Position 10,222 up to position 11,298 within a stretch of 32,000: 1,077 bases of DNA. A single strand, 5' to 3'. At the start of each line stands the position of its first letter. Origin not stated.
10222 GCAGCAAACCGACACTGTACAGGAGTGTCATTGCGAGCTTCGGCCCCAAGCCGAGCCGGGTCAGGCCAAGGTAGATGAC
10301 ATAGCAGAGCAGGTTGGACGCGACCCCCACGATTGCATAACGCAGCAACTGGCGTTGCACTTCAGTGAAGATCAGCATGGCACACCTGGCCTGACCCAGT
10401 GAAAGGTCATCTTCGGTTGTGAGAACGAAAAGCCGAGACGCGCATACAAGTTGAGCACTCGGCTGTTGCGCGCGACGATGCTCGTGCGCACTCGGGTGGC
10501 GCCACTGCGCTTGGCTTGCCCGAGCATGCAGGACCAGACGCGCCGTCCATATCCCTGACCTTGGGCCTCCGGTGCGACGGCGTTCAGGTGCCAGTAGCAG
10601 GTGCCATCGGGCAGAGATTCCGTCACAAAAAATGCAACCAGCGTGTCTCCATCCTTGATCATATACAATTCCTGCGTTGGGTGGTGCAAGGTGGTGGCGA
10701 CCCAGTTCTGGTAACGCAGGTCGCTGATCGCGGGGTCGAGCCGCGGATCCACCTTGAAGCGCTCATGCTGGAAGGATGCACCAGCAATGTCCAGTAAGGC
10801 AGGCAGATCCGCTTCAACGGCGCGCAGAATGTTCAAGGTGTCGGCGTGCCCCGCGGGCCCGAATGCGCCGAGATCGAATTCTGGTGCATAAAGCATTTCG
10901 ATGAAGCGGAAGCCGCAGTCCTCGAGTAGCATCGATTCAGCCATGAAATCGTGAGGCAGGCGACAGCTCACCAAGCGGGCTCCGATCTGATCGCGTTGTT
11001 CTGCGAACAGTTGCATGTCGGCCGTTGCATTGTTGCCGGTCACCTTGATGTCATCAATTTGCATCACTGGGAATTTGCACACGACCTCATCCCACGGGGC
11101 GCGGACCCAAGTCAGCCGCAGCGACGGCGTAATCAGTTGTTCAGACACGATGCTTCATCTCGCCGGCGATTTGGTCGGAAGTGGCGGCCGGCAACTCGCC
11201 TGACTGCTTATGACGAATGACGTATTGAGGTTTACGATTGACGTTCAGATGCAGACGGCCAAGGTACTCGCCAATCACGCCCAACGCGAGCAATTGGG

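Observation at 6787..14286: dTDP-Fuc4NAc-type sugar pathway fused to a GtrB/GtrA/GT-C-style periplasmic glycosylation module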

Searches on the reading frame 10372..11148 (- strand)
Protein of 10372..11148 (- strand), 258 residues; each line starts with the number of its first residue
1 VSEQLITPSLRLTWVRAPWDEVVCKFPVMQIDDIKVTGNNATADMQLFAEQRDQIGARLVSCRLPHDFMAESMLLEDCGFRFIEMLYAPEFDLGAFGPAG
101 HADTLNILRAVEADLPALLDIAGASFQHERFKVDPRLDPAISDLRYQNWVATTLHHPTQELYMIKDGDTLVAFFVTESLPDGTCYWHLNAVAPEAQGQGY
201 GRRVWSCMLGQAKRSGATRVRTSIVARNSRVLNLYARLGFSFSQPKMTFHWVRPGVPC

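Call 3: search_protein_families(library=pfam, proteins=[window:10372-11148:-], max_evalue=0.01)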
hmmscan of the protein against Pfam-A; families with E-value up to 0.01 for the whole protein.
window:10372-11148:- (258 aa): 6 families
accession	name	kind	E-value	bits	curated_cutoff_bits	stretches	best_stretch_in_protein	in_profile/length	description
PF00583.31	Acetyltransf_1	-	1e-12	48.8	20.7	1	143-240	23-116/116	Acetyltransferase (GNAT) family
PF13508.13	Acetyltransf_7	-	3.1e-08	34.3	27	1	159-241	3-83/84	Acetyltransferase (GNAT) domain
PF13673.13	Acetyltransf_10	-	1.3e-06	28.8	23.6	1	155-253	27-120/128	Acetyltransferase (GNAT) domain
PF13302.13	Acetyltransf_3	-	2.6e-05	25.4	25.4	1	107-240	3-137/138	Acetyltransferase (GNAT) domain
PF08445.16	FR47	-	0.00075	19.9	22.1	1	191-241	29-78/86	FR47-like protein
PF13523.12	Acetyltransf_8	-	0.0055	16.8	27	0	179-243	75-140/145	Acetyltransferase (GNAT) domain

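Call 4: search_protein_families(library=ncbifam, proteins=[window:10372-11148:-], max_evalue=0.01)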
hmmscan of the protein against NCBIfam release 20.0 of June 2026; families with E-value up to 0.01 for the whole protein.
window:10372-11148:- (258 aa): 8 families
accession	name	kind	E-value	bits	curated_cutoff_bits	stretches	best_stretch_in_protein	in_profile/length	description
TIGR02382.1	wecD_rffC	equivalog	4e-11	42.8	195.1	1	102-241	41-181/191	dTDP-4-amino-4,6-dideoxy-D-galactose acyltransferase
NF008212.0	PRK10975.1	equivalog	1.5e-10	41.3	219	1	59-244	43-224/232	dTDP-4-amino-4,6-dideoxy-D-galactose acyltransferase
TIGR01575.1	rimI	equivalog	5.7e-07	29.8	86.4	1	148-241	21-113/132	ribosomal protein S18-alanine N-acetyltransferase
NF049894.1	CG3035_N_ac_Glu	equivalog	4.3e-06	26.2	280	1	175-241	223-290/300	N-acetylglutamate synthase, CG3035 family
NF007025.1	PRK09491.1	equivalog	7.4e-06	26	173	1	153-241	30-120/145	ribosomal protein S18-alanine N-acetyltransferase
NF040503.1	resist_ArsN1a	equivalog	0.00023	20.9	170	1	148-241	39-134/159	arsinothricin resistance N-acetyltransferase ArsN1 family A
NF002959.0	PRK03624.1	equivalog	0.0013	18.4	124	1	190-242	79-131/147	GNAT family acetyltransferase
TIGR03448.1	mycothiol_MshD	equivalog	0.0096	15.3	163.1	0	188-244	233-289/294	mycothiol synthase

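Call 37: search_solved_structures(query=window:10372-11148:-, max_evalue=0.01, show_alignments=1)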
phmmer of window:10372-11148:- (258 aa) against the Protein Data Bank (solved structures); distinct sequences matched with E-value up to 0.01: 11.
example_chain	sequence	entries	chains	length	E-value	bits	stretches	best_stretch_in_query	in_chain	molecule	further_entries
6wqb_A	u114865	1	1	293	1.9e-08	37.1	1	104-254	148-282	N-terminal acetyltransferase, GNAT family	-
6wqc_A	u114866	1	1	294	2e-08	37.1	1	104-254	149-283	N-terminal acetyltransferase, GNAT family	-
9dsb_A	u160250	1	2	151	3.6e-05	26.4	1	157-243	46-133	Spermine/spermidine acetyltransferase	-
2fl4_A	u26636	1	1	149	4.9e-05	25.9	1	157-243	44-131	spermine/spermidine acetyltransferase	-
5isv_A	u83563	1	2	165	0.00049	22.7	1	165-247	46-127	Ribosomal-protein-alanine acetyltransferase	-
2fs5_A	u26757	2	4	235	0.0016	21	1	89-242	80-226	TDP-Fucosamine acetyltransferase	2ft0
7wx5_A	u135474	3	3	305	0.0017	20.9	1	190-242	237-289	N-acetyltransferase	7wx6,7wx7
2cnm_A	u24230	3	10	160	0.0018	20.8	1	166-248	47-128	MODIFICATION OF 30S RIBOSOMAL SUBUNIT PROTEIN S18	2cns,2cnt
4bmh_A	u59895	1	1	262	0.0046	19.4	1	185-241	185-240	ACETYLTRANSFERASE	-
3dr6_A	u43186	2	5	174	0.0047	19.4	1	187-243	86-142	yncA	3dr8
1mk4_A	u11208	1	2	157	0.0054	19.2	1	174-249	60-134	Hypothetical protein yqjY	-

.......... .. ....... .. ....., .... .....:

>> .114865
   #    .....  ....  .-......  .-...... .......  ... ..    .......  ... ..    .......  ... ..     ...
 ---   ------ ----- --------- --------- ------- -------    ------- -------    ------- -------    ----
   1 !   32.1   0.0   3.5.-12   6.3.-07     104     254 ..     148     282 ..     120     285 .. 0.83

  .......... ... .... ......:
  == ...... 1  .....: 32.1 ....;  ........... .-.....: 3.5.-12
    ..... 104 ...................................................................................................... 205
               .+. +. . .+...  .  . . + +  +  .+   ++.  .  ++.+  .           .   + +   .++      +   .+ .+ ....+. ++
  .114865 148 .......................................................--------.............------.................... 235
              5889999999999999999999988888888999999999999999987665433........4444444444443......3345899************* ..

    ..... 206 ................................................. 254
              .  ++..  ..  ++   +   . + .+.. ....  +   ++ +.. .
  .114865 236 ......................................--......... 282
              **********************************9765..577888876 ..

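Call 61: find_related_loci(query=A2, collection=metagenome_contigs, flank=8000)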
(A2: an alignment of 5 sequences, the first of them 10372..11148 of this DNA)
Query A2 (258 aa) in metagenome_contigs; peptide patterns used: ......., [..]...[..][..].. (x = any residue, [..] = any of these).
135 stretches matched a pattern; 56 encode a relative of the query (tblastn E <= 1e-3); 56 distinct loci.
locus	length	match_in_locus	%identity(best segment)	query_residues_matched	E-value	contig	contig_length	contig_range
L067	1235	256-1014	69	1-253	7e-128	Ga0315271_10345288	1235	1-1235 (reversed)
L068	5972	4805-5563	67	1-253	3e-114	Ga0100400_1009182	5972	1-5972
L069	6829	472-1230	67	1-253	3e-114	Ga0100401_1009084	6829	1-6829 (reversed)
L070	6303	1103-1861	67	1-253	7e-114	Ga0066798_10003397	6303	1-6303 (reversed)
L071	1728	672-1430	66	1-253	1e-121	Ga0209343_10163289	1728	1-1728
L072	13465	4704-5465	67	1-254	2e-113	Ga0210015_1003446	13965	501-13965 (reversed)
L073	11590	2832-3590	67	1-253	2e-113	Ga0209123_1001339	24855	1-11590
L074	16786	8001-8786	63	1-258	6e-111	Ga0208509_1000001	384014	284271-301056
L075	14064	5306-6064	64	1-253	3e-109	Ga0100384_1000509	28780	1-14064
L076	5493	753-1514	59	1-254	1e-102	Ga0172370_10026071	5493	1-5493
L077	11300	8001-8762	59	1-254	1e-102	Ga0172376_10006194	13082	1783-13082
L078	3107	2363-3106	60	1-248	1e-104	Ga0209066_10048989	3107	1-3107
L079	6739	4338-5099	59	1-254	2e-102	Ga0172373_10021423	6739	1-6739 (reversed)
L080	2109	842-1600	60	2-254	1e-106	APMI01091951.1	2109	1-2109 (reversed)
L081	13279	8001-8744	61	7-254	8e-101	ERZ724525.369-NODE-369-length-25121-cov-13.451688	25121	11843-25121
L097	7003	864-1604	57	7-253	3e-91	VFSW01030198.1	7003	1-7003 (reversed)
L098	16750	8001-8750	57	4-253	2e-90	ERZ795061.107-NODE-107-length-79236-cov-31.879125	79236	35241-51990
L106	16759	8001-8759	55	1-252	2e-86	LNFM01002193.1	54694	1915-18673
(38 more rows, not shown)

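Call 64: search_protein_families(library=pfam, proteins=[L070:4342-6303:+, L072:7606-9177:+, L074:11221-12963:+, L075:7652-9325:+, L075:2420-4015:-, L081:9960-11906:+, L098:10331-12037:+, L097:4167-5723:+, L106:10476-12065:+, L077:3987-6371:+], max_evalue=0.1)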
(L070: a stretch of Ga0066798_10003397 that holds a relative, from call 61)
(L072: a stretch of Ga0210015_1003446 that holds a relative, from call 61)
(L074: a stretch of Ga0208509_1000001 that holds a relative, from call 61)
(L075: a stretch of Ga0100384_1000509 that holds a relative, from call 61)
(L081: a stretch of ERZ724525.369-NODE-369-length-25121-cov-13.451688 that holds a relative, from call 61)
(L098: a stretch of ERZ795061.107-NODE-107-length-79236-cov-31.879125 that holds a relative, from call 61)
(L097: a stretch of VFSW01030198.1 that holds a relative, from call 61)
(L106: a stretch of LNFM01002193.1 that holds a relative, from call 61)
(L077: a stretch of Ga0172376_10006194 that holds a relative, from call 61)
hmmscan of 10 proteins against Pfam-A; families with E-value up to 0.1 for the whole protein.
L070:4342-6303:+ (654 aa): 0 families

L072:7606-9177:+ (523 aa): 0 families

L074:11221-12963:+ (580 aa): 0 families

L075:7652-9325:+ (557 aa): 1 family
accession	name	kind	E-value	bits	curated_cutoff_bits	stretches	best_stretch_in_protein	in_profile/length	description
PF13231.12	PMT_2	-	4.3e-14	53.5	26.1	1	100-247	9-153/160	Dolichyl-phosphate-mannose-protein mannosyltransferase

L075:2420-4015:- (531 aa): 2 families
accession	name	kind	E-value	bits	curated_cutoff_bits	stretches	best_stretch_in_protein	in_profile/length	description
PF13231.12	PMT_2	-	1.6e-09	38.6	26.1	1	77-223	11-159/160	Dolichyl-phosphate-mannose-protein mannosyltransferase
PF24008.1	DUF7322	-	0.023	14.6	27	1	185-217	21-53/61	Domain of unknown function (DUF7322)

L081:9960-11906:+ (648 aa): 2 families
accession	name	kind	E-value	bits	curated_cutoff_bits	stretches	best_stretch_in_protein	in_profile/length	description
PF13231.12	PMT_2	-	2.2e-09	38.1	26.1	1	186-326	10-152/160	Dolichyl-phosphate-mannose-protein mannosyltransferase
PF02366.24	PMT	-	2.9e-07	30.8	22.7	1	191-333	76-233/245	Dolichyl-phosphate-mannose-protein mannosyltransferase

L098:10331-12037:+ (568 aa): 1 family
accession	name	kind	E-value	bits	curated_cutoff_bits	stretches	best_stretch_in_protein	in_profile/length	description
PF15061.11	DUF4538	-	0.066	13.4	27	0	254-286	2-35/57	Domain of unknown function (DUF4538)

L097:4167-5723:+ (518 aa): 1 family
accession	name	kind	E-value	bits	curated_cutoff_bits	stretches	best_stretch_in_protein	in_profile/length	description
PF13231.12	PMT_2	-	1.1e-11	45.6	26.1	1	66-197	3-133/160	Dolichyl-phosphate-mannose-protein mannosyltransferase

L106:10476-12065:+ (529 aa): 2 families
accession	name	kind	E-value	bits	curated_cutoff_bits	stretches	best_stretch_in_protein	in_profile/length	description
PF02366.24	PMT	-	1.8e-07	31.4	22.7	1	92-208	86-211/245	Dolichyl-phosphate-mannose-protein mannosyltransferase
PF13231.12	PMT_2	-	8.2e-07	29.8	26.1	1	78-217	11-151/160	Dolichyl-phosphate-mannose-protein mannosyltransferase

L077:3987-6371:+ (794 aa): 1 family
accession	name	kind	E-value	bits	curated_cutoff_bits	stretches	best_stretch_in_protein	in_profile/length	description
PF09586.16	YfhO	-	1.1e-60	206.4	28.5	2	53-638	29-613/835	Bacterial membrane protein YfhO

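Call 69: search_dna_similar(query=window:10372-11148:-, collection=plasmids, mode=protein, max_evalue=1e-10, max_rows=15)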
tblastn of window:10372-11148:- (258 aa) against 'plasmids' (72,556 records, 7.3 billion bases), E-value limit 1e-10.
No match.

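Call 70: search_dna_similar(query=window:10372-11148:-, collection=phages, mode=protein, max_evalue=1e-10, max_rows=10)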
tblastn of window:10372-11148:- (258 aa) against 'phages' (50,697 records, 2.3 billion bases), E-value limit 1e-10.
No match.

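Call 71: find_homologous_proteins(query=A2, max_evalue=1e-20)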
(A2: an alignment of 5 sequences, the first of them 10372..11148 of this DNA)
Query A2 (5 sequences) (258 aa, profile of the alignment): 741 proteins with E <= 1e-20 among 8000 candidates; the best 120 are listed.
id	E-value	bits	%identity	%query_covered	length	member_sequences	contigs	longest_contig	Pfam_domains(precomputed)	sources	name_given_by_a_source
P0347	1.2e-148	512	68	100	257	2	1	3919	PF13673.14,PF13480.14,PF13302.14,PF13508.14,PF00583.32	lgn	-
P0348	1.5e-144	498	98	100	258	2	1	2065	PF13673.14,PF13302.14,PF13508.14,PF00583.32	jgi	jgi:ribosomal protein S18 acetylase RimI-like enzyme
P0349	5.3e-144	496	62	98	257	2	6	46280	PF13673.14,PF13302.14,PF13508.14,PF00583.32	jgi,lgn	jgi:RimJ/RimL family protein N-acetyltransferase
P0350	1.1e-143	495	70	98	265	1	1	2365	PF13673.14,PF13480.14,PF13508.14,PF00583.32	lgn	-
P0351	1.0e-141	489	67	98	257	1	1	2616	PF13673.14,PF13480.14,PF13302.14,PF13508.14,PF00583.32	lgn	-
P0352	4.3e-141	487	70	98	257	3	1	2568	PF13673.14,PF13302.14,PF13508.14,PF00583.32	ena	-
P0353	1.4e-140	485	70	98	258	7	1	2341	PF13673.14,PF13302.14,PF13508.14,PF00583.32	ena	-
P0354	2.1e-140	485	66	100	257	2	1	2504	PF13673.14,PF13508.14,PF00583.32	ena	-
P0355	7.7e-140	483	67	98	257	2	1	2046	PF13673.14,PF13302.14,PF13508.14,PF00583.32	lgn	-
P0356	6.2e-139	480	67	100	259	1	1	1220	PF13673.14,PF13302.14,PF13508.14,PF00583.32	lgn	-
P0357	7.4e-139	480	63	98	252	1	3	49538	PF13673.14,PF13480.14,PF13302.14,PF13508.14,PF00583.32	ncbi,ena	-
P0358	1.5e-138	479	68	98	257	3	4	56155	PF13673.14,PF13302.14,PF13508.14,PF00583.32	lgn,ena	-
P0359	2.1e-138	478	59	98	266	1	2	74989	PF13673.14,PF13480.14,PF13302.14,PF13508.14,PF08445.17,PF00583.32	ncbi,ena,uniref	ncbi:GNAT family N-acetyltransferase [Massilia sp. TSP1-1-2]|uniref:GNAT family N-acetyltransferase 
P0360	2.3e-138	478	65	98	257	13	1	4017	PF13673.14,PF13302.14,PF13508.14,PF08445.17,PF00583.32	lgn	-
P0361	2.7e-138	478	66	98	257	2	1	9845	PF13673.14,PF13508.14,PF00583.32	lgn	-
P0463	1.2e-125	436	61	98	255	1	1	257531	PF13673.14,PF13302.14,PF13508.14,PF00583.32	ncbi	ncbi:MAG: GNAT family N-acetyltransferase [Propionivibrio sp.]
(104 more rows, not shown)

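Call 73: find_encoding_contigs(protein=P0463, flank=10000, max_places=1)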
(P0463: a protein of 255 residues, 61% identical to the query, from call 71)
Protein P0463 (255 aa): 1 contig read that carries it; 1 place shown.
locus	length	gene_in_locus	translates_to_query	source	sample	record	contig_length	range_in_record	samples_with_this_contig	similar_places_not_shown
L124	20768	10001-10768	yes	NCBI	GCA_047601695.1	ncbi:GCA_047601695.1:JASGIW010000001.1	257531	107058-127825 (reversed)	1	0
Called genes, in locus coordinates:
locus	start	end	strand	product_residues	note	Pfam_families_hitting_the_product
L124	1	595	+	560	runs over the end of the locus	PF00733:Asn_synthase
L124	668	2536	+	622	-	PF01757:Acyl_transf_3, PF07786:HGSNAT_cat, PF03629:SASA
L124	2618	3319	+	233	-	-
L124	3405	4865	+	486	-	PF01943:Polysacc_synt, PF13440:Polysacc_synt_3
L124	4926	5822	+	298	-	-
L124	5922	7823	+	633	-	-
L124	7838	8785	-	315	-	PF01522:Polysacc_deac_1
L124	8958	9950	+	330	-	PF00535:Glycos_transf_2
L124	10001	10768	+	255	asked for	PF13302:Acetyltransf_3 (weak), PF00583:Acetyltransf_1, PF13673:Acetyltransf_10 (weak), PF13508:Acetyltransf_7 (weak)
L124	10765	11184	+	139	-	PF04138:GtrA_DPMS_TM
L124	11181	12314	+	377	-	PF01041:DegT_DnrJ_EryC1, PF00155:Aminotran_1_2 (weak)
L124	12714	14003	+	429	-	-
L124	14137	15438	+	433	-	PF19358:DUF5935, PF04932:Wzy_C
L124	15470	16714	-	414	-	PF13439:Glyco_transf_4, PF13579:Glyco_trans_4_4, PF20706:GT4-conflict (weak), PF00534:Glycos_transf_1, PF13692:Glyco_trans_1_4, PF13524:Glyco_trans_1_2 (faint)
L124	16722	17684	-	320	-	PF13439:Glyco_transf_4, PF13579:Glyco_trans_4_4, PF20706:GT4-conflict (weak), PF00534:Glycos_transf_1, PF13692:Glyco_trans_1_4, PF13524:Glyco_trans_1_2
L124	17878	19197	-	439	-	PF03721:UDPG_MGDP_dh_N, PF00984:UDPG_MGDP_dh, PF03720:UDPG_MGDP_dh_C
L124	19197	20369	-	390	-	PF13439:Glyco_transf_4, PF13579:Glyco_trans_4_4, PF00534:Glycos_transf_1, PF13692:Glyco_trans_1_4, PF13524:Glyco_trans_1_2 (faint)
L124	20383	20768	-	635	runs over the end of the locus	PF13522:GATase_6, PF13537:GATase_7, PF12481:DUF3700 (weak), PF00733:Asn_synthase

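Call 85: predict_structure(alignment_id=A4)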
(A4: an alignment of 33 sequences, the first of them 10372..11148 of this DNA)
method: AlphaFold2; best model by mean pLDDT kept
length: 258 residues; sequences in the alignment: 33
mean_pLDDT: 88.4   pTM: 0.76
mean pLDDT of the five models: 88.4, 87.8, 87.6, 86.2, 85.5
residues with pLDDT >= 90: 156; 70-90: 84; 50-70: 15; < 50: 3
segments of 3 or more residues with pLDDT < 50: none
pLDDT, mean of each block of 10 residues (from residue 1): 92 90 85 96 96 93 94 96 91 79 81 95 78 70 84 90 94 94 89 87 89 94 86 88 92 69
secondary structure, 60 per line:
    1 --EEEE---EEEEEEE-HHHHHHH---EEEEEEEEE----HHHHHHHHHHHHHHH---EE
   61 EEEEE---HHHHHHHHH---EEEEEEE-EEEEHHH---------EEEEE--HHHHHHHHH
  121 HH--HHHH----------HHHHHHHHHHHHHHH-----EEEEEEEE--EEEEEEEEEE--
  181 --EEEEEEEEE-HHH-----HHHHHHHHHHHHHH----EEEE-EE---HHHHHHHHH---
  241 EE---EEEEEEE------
elements in order: E3-6 E10-16 H18-24 E28-36 H41-55 E59-65 H69-77 E81-87 E89-92 E105-109 H112-122 H125-128 H139-153 E159-166 E169-178 E183-191 H201-214 E219-222 H229-237 E246-252

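Call 87: fold_search(model_id=the predicted structure, library=pdb)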
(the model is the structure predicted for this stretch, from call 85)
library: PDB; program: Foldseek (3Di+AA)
matches with E <= 10: 1287; with E <= 0.001: 554
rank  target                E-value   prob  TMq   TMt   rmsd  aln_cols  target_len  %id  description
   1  7wx5                  4.8e-14  1.00  0.61  0.56   5.4       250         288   16  a Legionella acetyltransferase effector VipF (released 2023-02-22)
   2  6wqb                  6.9e-14  1.00  0.62  0.56   5.7       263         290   19  Crystal structure of VipF from Legionella hackeliae in complex with acetyl-CoA (released 2021-11-10)
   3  7wx7                  2.5e-13  1.00  0.64  0.59   5.1       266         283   16  complex of a legionella acetyltransferase VipF and COA/ACO (released 2023-02-22)
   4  2fs5_A                2.6e-13  1.00  0.70  0.80   3.8       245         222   16  Crystal structure of TDP-fucosamine acetyltransferase (WecD)- apo form (released 2006-08-01)
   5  6wqc                  4.9e-13  1.00  0.65  0.58   4.4       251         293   18  Crystal structure of VipF from Legionella hackeliae in complex with CoA (released 2021-11-10)
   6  7q3a_A                4.9e-13  1.00  0.60  0.47   6.3       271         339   13  Crystal structure of MAB_4324 a tandem repeat GNAT from Mycobacterium abscessus (released 2022-05-04)
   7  7wx6                  7.1e-13  1.00  0.57  0.56   5.7       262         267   16  A Legionella acetyltransferase VipF (released 2022-09-14)
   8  3frm_D                1.4e-12  1.00  0.68  0.69   4.4       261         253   13  The crystal structure of a functionally unknown conserved protein from Staphylococcus epidermidis ATCC 12228. (released 2009-01-27)
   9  3frm_A                1.6e-12  1.00  0.69  0.70   4.3       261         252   11  The crystal structure of a functionally unknown conserved protein from Staphylococcus epidermidis ATCC 12228. (released 2009-01-27)
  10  7q3a_B                3.9e-12  1.00  0.63  0.49   6.0       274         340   12  Crystal structure of MAB_4324 a tandem repeat GNAT from Mycobacterium abscessus (released 2022-05-04)
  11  3frm_C                5.0e-12  1.00  0.67  0.68   4.6       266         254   12  The crystal structure of a functionally unknown conserved protein from Staphylococcus epidermidis ATCC 12228. (released 2009-01-27)
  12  5kgh_B                3.0e-11  1.00  0.65  0.56   4.2       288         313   11  X-ray structure of a glucosamine N-Acetyltransferase from Clostridium acetobutylicum, mutant Y297F (released 2016-07-06)
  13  2c27                  5.9e-11  1.00  0.59  0.52   6.6       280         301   14  The Structure of Mycothiol Synthase in Complex with des- AcetylMycothiol and CoenzymeA. (released 2005-12-01)
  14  2wpw_C                6.2e-11  1.00  0.61  0.50   6.4       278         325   12  Tandem GNAT protein from the clavulanic acid biosynthesis pathway (without AcCoA) (released 2009-12-29)
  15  2wpw_B                6.6e-11  1.00  0.61  0.50   5.7       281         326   13  Tandem GNAT protein from the clavulanic acid biosynthesis pathway (without AcCoA) (released 2009-12-29)
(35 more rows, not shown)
